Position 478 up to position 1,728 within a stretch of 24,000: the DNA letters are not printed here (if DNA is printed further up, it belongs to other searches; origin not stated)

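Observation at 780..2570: Two-gene AT-richer cassette between the tRNA-Phe 3' end and a decapitated OMP gene: candidate uncharacterised defence / abortive-infection / TA-like module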

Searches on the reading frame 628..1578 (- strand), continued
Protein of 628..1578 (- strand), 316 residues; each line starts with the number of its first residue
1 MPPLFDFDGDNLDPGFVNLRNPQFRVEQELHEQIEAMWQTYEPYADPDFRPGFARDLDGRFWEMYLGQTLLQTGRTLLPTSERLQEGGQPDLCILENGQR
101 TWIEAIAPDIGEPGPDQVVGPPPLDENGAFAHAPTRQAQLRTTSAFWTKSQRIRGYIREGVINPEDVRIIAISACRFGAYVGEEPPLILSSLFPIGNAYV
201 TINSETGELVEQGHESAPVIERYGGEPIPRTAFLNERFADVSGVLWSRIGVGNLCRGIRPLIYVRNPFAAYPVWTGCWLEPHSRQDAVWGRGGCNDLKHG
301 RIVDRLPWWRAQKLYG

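Call 97: search_protein_families(library=padloc, alignment_id=A6, max_evalue=0.000001)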
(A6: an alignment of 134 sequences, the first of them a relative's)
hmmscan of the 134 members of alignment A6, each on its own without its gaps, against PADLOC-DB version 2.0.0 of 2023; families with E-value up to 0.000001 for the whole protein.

A. member 1, L031:6265-7596:- (443 aa): 0 families

B. families by the number of members that match (of 134 scanned): 358 families (the first 25 are shown)
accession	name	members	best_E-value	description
PDLC02980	AriA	3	7.8e-19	-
PDLC04135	mad3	3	4.7e-15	mads_3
PDLC00093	GajA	2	2.8e-278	AAA ATPase domain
PDLC00095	GajA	2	9.3e-267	AAA ATPase domain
PDLC00096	GajA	2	9e-199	AAA ATPase domain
PDLC00099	GajA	2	1.3e-179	AAA ATPase domain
PDLC00068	GajA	2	1.7e-169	AAA ATPase domain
PDLC00080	GajA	2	1.4e-156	AAA ATPase domain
PDLC00063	GajA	2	6.8e-113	AAA ATPase domain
PDLC02420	Aga_SIR2-PNTD1-PNTD2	2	1.5e-102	Class I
PDLC02384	pAgo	2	8.8e-99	-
PDLC00071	GajA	2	1.6e-95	AAA ATPase domain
PDLC00065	GajA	2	5.9e-89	AAA ATPase domain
PDLC00091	GajA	2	3.2e-86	AAA ATPase domain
PDLC00088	GajA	2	2.2e-81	AAA ATPase domain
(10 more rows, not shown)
